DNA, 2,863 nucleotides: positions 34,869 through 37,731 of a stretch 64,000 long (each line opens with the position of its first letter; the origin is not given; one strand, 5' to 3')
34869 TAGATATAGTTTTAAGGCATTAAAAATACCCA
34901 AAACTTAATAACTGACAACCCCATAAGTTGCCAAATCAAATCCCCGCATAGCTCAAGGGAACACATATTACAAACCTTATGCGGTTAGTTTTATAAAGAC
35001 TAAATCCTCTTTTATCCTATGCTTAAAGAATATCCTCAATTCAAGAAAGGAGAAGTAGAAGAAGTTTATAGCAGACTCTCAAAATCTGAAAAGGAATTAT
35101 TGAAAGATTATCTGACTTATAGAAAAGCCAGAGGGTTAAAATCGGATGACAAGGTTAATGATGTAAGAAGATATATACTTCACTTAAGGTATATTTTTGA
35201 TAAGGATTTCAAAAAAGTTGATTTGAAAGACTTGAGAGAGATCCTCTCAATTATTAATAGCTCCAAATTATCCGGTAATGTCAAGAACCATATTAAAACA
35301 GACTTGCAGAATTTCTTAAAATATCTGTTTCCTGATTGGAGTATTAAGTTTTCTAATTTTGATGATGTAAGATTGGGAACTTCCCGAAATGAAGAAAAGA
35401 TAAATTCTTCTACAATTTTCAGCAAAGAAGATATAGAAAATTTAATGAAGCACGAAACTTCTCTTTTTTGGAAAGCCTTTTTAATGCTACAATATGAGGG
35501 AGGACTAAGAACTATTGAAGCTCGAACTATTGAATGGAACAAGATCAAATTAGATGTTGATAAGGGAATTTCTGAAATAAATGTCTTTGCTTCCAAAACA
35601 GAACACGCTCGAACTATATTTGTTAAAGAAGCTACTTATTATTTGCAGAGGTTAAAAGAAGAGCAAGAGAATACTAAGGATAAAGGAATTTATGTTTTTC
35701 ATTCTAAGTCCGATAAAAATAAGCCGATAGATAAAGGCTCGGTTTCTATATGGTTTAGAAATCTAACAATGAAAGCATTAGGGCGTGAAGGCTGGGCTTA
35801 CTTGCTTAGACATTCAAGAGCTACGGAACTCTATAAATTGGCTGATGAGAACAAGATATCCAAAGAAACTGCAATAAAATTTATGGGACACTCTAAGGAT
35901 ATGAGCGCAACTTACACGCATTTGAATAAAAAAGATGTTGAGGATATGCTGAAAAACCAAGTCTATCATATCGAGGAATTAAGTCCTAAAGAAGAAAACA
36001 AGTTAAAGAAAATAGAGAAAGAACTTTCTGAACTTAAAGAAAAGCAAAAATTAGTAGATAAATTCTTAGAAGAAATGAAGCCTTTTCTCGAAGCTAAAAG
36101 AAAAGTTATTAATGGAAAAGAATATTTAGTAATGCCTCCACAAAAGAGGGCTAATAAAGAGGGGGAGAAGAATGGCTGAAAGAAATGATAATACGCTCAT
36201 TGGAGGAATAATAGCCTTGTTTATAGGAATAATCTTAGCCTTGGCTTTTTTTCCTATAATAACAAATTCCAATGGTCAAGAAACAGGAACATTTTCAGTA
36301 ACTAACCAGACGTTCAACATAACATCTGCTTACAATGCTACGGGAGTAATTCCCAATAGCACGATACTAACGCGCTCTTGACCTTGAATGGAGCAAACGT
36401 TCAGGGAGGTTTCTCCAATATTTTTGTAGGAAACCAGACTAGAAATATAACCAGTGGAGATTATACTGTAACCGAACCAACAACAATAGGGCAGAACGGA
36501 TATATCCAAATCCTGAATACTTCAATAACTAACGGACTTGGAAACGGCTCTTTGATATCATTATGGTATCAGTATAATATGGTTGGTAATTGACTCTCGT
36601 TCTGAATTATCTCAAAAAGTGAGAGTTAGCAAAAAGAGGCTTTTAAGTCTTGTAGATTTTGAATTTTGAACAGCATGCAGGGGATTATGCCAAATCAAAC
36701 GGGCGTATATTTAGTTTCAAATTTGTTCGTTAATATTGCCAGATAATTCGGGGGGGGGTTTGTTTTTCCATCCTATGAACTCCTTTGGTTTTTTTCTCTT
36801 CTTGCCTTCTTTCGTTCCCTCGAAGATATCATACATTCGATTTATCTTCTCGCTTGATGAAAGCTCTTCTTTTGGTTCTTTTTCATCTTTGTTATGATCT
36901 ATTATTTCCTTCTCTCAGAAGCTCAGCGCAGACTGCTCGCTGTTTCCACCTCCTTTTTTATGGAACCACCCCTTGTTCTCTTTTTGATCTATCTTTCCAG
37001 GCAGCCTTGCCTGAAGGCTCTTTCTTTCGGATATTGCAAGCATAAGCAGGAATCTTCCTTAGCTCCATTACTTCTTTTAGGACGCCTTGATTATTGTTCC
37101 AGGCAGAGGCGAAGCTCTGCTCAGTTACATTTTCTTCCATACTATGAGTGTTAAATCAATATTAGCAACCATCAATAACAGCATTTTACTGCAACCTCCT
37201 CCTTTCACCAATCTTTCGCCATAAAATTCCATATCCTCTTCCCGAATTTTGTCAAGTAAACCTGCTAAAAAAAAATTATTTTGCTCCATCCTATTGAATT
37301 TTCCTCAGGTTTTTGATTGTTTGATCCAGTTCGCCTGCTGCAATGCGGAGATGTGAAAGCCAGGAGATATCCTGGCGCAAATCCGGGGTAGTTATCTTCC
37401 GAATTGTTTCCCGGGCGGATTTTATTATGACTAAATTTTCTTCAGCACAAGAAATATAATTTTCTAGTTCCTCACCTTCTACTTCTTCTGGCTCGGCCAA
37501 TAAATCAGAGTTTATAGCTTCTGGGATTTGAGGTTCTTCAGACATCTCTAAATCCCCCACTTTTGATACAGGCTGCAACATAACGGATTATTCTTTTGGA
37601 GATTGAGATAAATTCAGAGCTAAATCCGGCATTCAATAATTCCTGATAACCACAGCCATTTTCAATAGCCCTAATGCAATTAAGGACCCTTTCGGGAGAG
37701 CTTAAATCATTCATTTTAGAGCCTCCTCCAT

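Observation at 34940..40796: Integrated mobile element at the 5' end of an intron-containing tRNA-Tyr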

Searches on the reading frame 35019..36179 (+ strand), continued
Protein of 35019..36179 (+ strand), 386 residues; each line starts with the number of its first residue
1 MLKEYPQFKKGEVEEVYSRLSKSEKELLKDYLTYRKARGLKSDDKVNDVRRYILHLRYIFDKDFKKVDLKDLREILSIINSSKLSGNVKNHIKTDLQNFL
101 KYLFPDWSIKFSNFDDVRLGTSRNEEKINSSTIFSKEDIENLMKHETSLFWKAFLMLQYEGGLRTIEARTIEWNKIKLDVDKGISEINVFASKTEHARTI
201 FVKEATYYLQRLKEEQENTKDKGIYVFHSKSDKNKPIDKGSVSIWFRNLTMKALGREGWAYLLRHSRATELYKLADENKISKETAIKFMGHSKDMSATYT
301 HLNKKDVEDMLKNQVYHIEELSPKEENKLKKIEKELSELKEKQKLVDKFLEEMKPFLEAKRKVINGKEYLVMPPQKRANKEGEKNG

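Call 56: find_encoding_contigs(protein=P0109, flank=10000, max_places=2)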
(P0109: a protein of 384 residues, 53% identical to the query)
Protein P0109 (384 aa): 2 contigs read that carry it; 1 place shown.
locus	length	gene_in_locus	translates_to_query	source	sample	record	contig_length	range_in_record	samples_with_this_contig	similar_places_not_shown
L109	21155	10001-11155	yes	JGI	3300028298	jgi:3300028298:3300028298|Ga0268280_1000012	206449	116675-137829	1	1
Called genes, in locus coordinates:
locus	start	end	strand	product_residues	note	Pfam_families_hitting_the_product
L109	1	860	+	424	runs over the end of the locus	PF01048:PNP_UDP_1, PF00156:Pribosyltran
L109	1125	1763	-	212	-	PF01209:Ubie_methyltran, PF13489:Methyltransf_23, PF13847:Methyltransf_31, PF08241:Methyltransf_11, PF08242:Methyltransf_12, PF13649:Methyltransf_25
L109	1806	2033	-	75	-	-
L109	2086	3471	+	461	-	PF04055:Radical_SAM, PF16199:Radical_SAM_C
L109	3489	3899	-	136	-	-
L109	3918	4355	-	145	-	-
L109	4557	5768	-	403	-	PF13155:Toprim_2 (faint), PF13662:Toprim_4 (weak)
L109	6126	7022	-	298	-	PF01435:Peptidase_M48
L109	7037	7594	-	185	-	PF04011:LemA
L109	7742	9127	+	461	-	-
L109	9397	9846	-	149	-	-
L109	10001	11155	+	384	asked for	PF00589:Phage_integrase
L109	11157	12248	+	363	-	-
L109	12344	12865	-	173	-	-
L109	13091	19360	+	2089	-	PF07581:Glug (faint), PF01551:Peptidase_M23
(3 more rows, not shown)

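Call 61: search_protein_families(library=ncbifam, proteins=[window:35019-36179:+], max_evalue=0.01)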
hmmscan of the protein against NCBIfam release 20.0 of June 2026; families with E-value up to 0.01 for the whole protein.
window:35019-36179:+ (386 aa): 0 families

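Call 62: search_solved_structures(query=window:35019-36179:+, max_evalue=0.001)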
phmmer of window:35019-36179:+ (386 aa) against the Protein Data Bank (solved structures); distinct sequences matched with E-value up to 0.001: 0.

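Call 64: search_solved_structures(query=A3, max_evalue=0.01)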
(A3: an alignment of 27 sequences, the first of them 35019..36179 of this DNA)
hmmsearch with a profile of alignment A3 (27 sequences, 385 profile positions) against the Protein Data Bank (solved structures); distinct sequences matched with E-value up to 0.01: 1.
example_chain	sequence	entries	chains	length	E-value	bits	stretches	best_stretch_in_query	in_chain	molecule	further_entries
4a8e_A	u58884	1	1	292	3e-08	36.5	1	134-314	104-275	PROBABLE TYROSINE RECOMBINASE XERC-LIKE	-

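Call 70: find_encoding_contigs(protein=P0121, flank=10000, max_places=5)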
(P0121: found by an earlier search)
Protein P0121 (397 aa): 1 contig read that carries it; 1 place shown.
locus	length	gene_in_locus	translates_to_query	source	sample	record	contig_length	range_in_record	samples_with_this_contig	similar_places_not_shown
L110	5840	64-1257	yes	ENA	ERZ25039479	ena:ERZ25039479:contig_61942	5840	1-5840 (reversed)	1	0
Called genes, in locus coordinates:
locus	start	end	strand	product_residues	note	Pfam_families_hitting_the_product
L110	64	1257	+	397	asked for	PF00589:Phage_integrase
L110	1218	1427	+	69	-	-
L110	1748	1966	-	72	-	-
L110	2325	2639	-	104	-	-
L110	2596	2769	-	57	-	-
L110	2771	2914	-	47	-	-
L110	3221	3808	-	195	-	PF19263:DUF5906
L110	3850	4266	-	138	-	-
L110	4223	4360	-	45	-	-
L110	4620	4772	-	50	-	-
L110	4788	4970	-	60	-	-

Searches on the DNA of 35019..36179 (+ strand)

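Call 54: search_rna_families(sources=[L035, L037, L039, L040, L046, L047, L074], threshold=gathering)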
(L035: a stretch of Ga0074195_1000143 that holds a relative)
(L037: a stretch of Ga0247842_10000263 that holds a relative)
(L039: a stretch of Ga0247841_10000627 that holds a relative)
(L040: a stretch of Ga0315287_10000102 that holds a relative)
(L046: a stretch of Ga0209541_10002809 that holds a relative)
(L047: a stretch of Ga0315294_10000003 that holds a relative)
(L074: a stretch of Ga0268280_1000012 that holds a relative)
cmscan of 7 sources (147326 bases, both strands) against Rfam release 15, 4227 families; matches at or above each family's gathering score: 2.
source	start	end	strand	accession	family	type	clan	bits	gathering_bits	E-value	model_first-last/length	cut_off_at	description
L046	4163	4234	+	RF00005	tRNA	Gene; tRNA;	CL00001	56.6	29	3.6e-09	1-71/71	no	tRNA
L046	1273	1468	+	RF00005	tRNA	Gene; tRNA;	CL00001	47.9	29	8.9e-07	1-71/71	no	tRNA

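Call 72: search_rna_families(sources=[L033, L059, L080, L067, L028, L030, L018, L022, L060, L069, L020, L104, L021], threshold=gathering)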
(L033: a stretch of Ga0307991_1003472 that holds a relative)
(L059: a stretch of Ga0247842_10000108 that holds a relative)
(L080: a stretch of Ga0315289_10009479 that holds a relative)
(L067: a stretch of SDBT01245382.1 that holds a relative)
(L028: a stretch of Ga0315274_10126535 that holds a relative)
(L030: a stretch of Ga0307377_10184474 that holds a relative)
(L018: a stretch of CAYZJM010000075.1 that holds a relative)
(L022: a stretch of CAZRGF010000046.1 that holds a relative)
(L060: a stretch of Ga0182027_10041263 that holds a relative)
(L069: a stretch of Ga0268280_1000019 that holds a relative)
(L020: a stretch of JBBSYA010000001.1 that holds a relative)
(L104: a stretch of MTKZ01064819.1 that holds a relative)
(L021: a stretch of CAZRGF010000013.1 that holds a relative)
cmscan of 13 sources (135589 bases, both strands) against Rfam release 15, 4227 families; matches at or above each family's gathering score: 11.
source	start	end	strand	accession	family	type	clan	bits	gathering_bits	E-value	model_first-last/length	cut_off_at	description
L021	13661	13838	-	RF03019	RT-16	Gene; sRNA;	-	87.1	50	5.6e-12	1-158/158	no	RT-16 RNA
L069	13500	13630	-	RF03019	RT-16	Gene; sRNA;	-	73.6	50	3.4e-09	1-158/158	no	RT-16 RNA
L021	9884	9955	-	RF00005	tRNA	Gene; tRNA;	CL00001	72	29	1.9e-13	1-71/71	no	tRNA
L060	3248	3322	-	RF00005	tRNA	Gene; tRNA;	CL00001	68.1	29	2.1e-12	1-71/71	no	tRNA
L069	9705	9786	+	RF00005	tRNA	Gene; tRNA;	CL00001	59.8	29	4.2e-10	1-71/71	no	tRNA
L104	14056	14126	+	RF00005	tRNA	Gene; tRNA;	CL00001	59.4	29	5.5e-10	1-71/71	no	tRNA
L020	2383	2518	+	RF00005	tRNA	Gene; tRNA;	CL00001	50.6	29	1.4e-07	1-71/71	no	tRNA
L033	433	578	-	RF00005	tRNA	Gene; tRNA;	CL00001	50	29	2.1e-07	1-71/71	no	tRNA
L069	4735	4882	-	RF00005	tRNA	Gene; tRNA;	CL00001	49.8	29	2.4e-07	1-71/71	no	tRNA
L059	14718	14820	+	RF00005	tRNA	Gene; tRNA;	CL00001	46.1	29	2.6e-06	1-71/71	no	tRNA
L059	9873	9955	-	RF00005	tRNA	Gene; tRNA;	CL00001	45.2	29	4.3e-06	1-71/71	no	tRNA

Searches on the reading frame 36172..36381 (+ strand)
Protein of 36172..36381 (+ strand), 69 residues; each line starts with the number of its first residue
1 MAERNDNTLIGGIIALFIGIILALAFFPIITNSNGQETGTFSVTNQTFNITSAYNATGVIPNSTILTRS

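Call 9: search_protein_families(library=pfam, proteins=[window:36172-36381:+], max_evalue=0.1)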
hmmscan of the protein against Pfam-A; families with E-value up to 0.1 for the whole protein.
window:36172-36381:+ (69 aa): 3 families
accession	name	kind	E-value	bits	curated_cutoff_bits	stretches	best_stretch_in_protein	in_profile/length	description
PF02687.27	FtsX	-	0.04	14.4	25.5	1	8-50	51-88/120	FtsX-like permease C-terminal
PF09327.17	Phage_Tail_Tip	-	0.043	14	22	1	27-65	59-97/139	Bacteriophage tail tip fiber protein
PF13273.12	DUF4064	-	0.074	13.7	32.1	1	8-54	9-50/102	Protein of unknown function (DUF4064)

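Call 10: search_protein_families(library=phrogs, proteins=[window:36172-36381:+], max_evalue=0.01)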
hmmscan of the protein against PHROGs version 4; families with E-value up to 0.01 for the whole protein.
window:36172-36381:+ (69 aa): 0 families

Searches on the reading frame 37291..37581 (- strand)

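Call 9: search_protein_families(library=pfam, proteins=[window:37291-37581:-], max_evalue=0.1)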
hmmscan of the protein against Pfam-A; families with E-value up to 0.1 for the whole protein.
window:37291-37581:- (96 aa): 1 family
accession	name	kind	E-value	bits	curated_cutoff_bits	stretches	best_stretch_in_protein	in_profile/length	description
PF13652.11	QSregVF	-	0.019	15.4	23.8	1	19-62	23-66/112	Putative quorum-sensing-regulated virulence factor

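Call 10: search_protein_families(library=phrogs, proteins=[window:37291-37581:-], max_evalue=0.01)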
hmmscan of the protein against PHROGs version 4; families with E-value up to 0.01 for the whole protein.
window:37291-37581:- (96 aa): 0 families
